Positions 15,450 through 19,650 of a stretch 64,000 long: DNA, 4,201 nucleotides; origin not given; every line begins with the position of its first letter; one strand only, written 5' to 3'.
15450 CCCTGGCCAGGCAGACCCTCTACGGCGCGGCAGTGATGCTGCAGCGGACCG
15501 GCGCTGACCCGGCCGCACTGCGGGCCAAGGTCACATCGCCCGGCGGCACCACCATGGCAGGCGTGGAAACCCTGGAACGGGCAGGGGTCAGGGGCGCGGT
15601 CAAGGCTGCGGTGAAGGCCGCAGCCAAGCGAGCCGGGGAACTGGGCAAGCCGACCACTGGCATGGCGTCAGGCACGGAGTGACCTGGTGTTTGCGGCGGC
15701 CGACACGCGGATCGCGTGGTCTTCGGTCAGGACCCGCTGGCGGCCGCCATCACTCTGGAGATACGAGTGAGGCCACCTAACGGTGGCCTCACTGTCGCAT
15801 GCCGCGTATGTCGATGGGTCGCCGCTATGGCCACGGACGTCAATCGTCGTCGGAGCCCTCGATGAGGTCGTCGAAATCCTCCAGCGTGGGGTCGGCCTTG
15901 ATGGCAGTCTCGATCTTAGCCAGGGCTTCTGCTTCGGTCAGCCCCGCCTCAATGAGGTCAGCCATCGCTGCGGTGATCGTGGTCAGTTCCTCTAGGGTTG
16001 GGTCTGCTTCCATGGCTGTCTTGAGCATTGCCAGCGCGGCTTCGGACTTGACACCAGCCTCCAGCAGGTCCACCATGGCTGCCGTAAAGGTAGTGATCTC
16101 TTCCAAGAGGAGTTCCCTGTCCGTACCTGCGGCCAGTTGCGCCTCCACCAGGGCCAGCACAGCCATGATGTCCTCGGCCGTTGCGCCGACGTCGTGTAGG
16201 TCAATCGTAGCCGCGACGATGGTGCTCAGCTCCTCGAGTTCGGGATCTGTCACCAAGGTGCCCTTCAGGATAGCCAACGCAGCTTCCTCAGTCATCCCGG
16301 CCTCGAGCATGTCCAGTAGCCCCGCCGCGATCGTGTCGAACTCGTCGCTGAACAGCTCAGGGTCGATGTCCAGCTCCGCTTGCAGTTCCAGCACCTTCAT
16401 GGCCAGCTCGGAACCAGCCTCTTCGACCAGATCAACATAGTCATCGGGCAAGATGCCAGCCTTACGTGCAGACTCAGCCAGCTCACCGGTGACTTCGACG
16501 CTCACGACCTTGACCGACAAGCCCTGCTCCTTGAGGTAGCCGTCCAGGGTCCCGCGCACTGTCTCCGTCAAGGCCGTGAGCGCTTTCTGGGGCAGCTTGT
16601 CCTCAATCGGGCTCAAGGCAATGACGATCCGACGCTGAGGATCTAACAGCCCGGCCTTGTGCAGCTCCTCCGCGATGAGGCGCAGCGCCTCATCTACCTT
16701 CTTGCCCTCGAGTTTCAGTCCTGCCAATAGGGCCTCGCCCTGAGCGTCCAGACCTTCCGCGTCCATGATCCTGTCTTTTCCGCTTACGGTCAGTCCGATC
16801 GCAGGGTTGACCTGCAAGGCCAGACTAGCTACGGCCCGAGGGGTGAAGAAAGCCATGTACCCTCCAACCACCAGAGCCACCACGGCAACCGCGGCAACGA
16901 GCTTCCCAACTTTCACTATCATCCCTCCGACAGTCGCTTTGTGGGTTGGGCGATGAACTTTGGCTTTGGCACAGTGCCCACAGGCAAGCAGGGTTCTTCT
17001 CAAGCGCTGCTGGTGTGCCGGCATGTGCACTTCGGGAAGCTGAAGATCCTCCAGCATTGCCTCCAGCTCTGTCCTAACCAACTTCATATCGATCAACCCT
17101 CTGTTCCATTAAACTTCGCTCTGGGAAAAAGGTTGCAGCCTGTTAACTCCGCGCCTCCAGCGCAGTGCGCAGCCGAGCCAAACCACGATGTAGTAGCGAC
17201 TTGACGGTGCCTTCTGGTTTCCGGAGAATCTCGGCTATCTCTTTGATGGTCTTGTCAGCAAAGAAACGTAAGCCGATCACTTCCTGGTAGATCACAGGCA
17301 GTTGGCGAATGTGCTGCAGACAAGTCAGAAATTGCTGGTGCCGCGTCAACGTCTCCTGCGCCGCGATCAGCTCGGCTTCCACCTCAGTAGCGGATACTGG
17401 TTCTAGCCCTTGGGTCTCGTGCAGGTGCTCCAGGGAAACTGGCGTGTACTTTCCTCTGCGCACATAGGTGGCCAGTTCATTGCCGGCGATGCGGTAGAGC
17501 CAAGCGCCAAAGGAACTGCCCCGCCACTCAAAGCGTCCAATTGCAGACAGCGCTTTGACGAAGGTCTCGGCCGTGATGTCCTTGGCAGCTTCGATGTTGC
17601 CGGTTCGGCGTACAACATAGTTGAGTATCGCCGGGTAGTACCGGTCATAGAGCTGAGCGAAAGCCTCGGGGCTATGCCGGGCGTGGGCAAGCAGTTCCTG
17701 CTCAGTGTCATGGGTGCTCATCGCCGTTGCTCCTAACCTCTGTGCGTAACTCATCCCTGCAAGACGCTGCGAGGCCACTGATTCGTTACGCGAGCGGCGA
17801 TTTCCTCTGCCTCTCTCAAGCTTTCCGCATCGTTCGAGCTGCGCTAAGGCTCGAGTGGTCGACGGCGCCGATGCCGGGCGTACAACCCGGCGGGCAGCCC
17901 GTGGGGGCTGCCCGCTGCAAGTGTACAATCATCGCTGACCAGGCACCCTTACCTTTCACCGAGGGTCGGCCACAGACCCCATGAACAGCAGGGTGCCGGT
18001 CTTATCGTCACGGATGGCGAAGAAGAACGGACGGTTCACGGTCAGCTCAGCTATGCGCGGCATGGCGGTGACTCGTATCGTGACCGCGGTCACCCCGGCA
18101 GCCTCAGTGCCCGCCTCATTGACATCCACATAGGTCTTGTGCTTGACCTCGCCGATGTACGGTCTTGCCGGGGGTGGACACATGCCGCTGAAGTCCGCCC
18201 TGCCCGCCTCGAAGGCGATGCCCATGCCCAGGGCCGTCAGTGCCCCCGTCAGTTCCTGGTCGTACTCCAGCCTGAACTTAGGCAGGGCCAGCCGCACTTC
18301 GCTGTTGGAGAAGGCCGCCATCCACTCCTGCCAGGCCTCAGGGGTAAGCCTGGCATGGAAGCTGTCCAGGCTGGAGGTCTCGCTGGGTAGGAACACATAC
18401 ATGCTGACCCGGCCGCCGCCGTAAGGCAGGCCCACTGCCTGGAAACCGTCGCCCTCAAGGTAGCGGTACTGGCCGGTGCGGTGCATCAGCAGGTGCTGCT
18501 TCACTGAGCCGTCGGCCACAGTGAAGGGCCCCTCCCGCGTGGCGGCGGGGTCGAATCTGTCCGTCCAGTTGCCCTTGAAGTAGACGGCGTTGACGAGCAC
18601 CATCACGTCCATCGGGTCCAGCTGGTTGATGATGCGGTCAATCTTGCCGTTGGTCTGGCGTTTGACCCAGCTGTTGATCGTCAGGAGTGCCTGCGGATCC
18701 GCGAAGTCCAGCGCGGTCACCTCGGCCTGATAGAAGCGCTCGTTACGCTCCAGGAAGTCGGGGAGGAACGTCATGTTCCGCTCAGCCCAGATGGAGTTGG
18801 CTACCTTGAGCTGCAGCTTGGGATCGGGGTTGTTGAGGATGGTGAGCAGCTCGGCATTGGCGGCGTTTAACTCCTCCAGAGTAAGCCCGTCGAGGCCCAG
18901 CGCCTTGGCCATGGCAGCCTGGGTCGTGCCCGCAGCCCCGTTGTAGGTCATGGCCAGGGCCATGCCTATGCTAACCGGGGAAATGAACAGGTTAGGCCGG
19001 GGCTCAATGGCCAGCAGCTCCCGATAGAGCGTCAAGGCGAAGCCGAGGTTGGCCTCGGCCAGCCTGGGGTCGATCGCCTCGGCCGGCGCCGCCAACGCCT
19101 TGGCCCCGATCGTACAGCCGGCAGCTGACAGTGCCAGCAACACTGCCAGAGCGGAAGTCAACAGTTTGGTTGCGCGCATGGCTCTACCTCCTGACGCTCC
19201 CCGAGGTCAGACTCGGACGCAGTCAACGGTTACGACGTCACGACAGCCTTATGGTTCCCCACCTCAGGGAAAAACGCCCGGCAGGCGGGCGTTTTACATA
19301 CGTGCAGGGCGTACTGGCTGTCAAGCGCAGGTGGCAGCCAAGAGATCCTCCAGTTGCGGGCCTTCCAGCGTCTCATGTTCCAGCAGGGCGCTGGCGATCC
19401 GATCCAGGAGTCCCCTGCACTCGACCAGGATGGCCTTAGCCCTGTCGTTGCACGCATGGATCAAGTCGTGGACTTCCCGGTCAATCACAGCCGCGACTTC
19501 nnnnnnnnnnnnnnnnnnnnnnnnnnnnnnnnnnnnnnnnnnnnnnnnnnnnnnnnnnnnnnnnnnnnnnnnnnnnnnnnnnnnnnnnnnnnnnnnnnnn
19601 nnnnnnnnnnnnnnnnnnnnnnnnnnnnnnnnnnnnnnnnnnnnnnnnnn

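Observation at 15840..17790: ECF sigma / anti-sigma pair whose anti-sigma carries an acidic helical tandem-repeat extracytoplasmic domain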

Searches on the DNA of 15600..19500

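Call 91: search_rna_families(source=window, start=15600, end=19500, threshold=evalue, max_evalue=1)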
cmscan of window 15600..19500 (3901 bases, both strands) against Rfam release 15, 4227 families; matches with E-value up to 1: 3.
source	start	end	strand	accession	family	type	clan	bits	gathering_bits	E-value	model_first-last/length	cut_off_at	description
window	16057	16169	-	RF02175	SMAD5-AS1_3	Gene; lncRNA;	-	23.8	60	0.029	1-125/125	no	SMAD5 antisense RNA 1 conserved region 3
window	16373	16427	-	RF01303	sR49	Gene; snRNA; snoRNA; CD-box;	-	21.3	50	0.31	1-56/56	no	Small nucleolar RNA sR49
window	19348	19426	-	RF02267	Vax2os1_2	Gene; lncRNA;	-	10.8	55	0.35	389-466/466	no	Vax2os1 conserved region 2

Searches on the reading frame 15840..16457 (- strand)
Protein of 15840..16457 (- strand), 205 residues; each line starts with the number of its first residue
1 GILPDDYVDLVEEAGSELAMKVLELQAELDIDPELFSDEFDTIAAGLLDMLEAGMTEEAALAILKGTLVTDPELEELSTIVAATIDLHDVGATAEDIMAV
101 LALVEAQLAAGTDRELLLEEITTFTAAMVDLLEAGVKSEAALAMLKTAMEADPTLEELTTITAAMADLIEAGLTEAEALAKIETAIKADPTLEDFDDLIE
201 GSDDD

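Call 35: predict_structure(alignment_id=A2)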
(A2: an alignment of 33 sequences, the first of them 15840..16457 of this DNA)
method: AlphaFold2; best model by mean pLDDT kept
length: 205 residues; sequences in the alignment: 33
mean_pLDDT: 93.9   pTM: 0.87
mean pLDDT of the five models: 93.9, 93.0, 92.5, 91.2, 89.4
residues with pLDDT >= 90: 191; 70-90: 7; 50-70: 4; < 50: 3
segments of 3 or more residues with pLDDT < 50: none
pLDDT, mean of each block of 10 residues (from residue 1): 77 95 96 95 97 98 98 97 98 97 96 96 96 95 96 94 95 95 96 92 51
secondary structure, 60 per line:
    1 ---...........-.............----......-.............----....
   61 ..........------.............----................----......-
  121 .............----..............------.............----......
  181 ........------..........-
elements in order: H4-14 H16-28 H33-38 H40-52 H57-70 H77-89 H94-109 H114-119 H121-133 H138-151 H158-170 H175-188 H195-204

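Call 40: fold_search(model_id=the predicted structure, library=pdb)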
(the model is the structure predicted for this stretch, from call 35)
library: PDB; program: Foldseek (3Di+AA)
matches with E <= 10: 209; with E <= 0.001: 0
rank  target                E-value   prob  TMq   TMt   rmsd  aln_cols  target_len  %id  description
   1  8v2d_J                1.5e-02  1.00  0.34  0.25  10.1       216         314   24  Computational Designed Nanocage O43_129 (released 2024-03-13)
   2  9k82_A                1.5e-02  0.98  0.28  0.29   9.7       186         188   14  Cryo-EM structure of designed zinc-induced filament Fiber-n5-Zn1-HEHE-917 (released 2025-10-29)
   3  5h7a_E                3.6e-02  0.41  0.15  0.16  16.2       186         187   16  Crystal structure of a repeat protein with four Protein A repeat module (released 2017-06-28)
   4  5cwg                  5.4e-02  0.96  0.33  0.34  13.4       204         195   15  Crystal structure of de novo designed helical repeat protein DHR10 (released 2015-12-16)
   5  5h7a_A                6.0e-02  0.44  0.17  0.18  15.7       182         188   16  Crystal structure of a repeat protein with four Protein A repeat module (released 2017-06-28)
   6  5h7b_B                8.6e-02  0.35  0.18  0.19  16.9       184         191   17  Crystal structure of a repeat protein with five Protein A repeat modules (released 2017-06-28)
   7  9k80_A                1.5e-01  0.51  0.26  0.22  14.6       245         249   18  Cryo-EM structure of designed zinc-induced filament Fiber-n6-Zn1-HEHE-5 (released 2025-10-29)
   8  4cja_A                1.5e-01  0.30  0.21  0.09  17.1       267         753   17  BurrH DNA-binding protein from Burkholderia rhizoxinica in complex with its target DNA (released 2014-07-09)
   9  5cwc                  2.6e-01  0.63  0.29  0.30  13.3       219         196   16  Crystal structure of de novo designed helical repeat protein DHR5 (released 2015-12-16)
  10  8ugc_A                2.7e-01  0.18  0.18  0.12  17.7       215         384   20  FD15: Flat repeat helix-turn-helix-turn protein (released 2023-12-27)
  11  5h7a_B                3.3e-01  0.18  0.16  0.17  15.9       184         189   17  Crystal structure of a repeat protein with four Protein A repeat module (released 2017-06-28)
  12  1d3u_B                5.2e-01  0.21  0.20  0.21  14.0       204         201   12  TATA-BINDING PROTEIN/TRANSCRIPTION FACTOR (II)B/BRE+TATA-BOX COMPLEX FROM PYROCOCCUS WOESEI (released 1999-11-15)
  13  9k81_A                5.9e-01  0.93  0.47  0.55   7.1       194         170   17  Cryo-EM structure of designed zinc-induced filament Fiber-n7-Zn1-HEHE-74 (released 2025-10-29)
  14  4cj9_A                6.8e-01  0.07  0.13  0.05  19.2       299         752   14  BurrH DNA-binding protein from Burkholderia rhizoxinica in its apo form (released 2014-07-09)
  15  6e6a_B                7.1e-01  0.06  0.12  0.14  20.9       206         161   17  Triclinic crystal form of IncA G144A point mutant (released 2019-07-10)
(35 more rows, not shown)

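Call 52: search_protein_representatives(alignment_id=A3)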
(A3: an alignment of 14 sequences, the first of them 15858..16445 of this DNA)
Query: 14 sequences, 196 profile positions. Proteins with E-value up to 0.001 (for the whole library): 73; up to 1e-10: 65; up to 1e-30: 44. The best 73 are listed.
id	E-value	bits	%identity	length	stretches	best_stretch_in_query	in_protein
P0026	3.6e-126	435.1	-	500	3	45-195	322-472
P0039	4.3e-109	379.4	-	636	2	7-196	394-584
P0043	1.4e-97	341.8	-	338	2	1-142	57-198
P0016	6.6e-91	320.0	-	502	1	1-196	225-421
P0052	2.0e-88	311.9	-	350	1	1-196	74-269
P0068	2.0e-87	308.7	-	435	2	40-165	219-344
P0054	3.9e-87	307.7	-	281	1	1-196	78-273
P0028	1.6e-86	305.7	-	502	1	1-196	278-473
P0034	3.7e-85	301.3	-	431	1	1-196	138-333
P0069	3.1e-82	291.7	-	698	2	1-195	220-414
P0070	7.4e-80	283.9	-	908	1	1-196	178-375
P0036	2.4e-76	272.5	-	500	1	1-196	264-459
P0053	9.9e-75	267.2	-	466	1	1-196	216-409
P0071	9.7e-74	264.0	-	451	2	27-168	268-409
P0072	6.9e-70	251.4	-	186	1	12-176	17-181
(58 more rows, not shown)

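Call 54: search_protein_families(library=pfam, alignment_id=A4, max_evalue=0.001)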
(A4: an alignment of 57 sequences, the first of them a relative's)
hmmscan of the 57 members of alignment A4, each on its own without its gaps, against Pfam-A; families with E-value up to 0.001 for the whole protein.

A. member 1, P0068 (435 aa): 0 families

B. families by the number of members that match (of 57 scanned): 11 families
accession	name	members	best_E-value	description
PF23750.1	RsgI_M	35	1.7e-25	Anti-sigma factor RsgI-like central domain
PF13720.11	Acetyltransf_11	2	3.1e-05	Udp N-acetylglucosamine O-acyltransferase; Domain 2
PF00041.27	fn3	1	5.1e-11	Fibronectin type III domain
PF03413.25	PepSY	1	3.1e-10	Peptidase propeptide and YPEB domain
PF25059.1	FN3_DSCAM-DSCAML_C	1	0.00014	DSCAM/DSCAML C-terminal Fn3-like domain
PF04255.20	DUF433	1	0.00028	Protein of unknown function (DUF433)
PF21518.3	Sas-5-like_implico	1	0.00031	Spindle assembly abnormal protein 5, implico domain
PF10145.14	PhageMin_Tail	1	0.00032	Phage-related minor tail protein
PF16656.11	Pur_ac_phosph_N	1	0.00036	Purple acid Phosphatase, N-terminal domain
PF00482.28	T2SSF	1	0.00057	Type II secretion system (T2SS), protein F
PF14747.11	DUF4473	1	0.00085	Domain of unknown function (DUF4473)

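Call 62: search_protein_families(library=pfam, proteins=[window:15840-16457:-], max_evalue=10)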
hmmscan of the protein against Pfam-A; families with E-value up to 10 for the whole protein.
window:15840-16457:- (205 aa): 6 families
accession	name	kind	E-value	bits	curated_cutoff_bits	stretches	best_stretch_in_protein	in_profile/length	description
PF00482.28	T2SSF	-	0.0055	17.1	25.2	1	124-183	1-56/125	Type II secretion system (T2SS), protein F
PF22240.1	ISP_coupler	-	0.0088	16.9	27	1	25-77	20-72/126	Type ISP restriction-modification enzyme, coupler domain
PF13720.11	Acetyltransf_11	-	0.03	15.1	24.5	1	156-202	31-77/82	Udp N-acetylglucosamine O-acyltransferase; Domain 2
PF07293.16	DUF1450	-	0.16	12.2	30.1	0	16-86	10-73/75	Protein of unknown function (DUF1450)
PF10145.14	PhageMin_Tail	-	0.49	10.7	33.2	1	159-190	16-47/201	Phage-related minor tail protein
PF14747.11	DUF4473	-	5.5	8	25.9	0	49-65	10-26/78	Domain of unknown function (DUF4473)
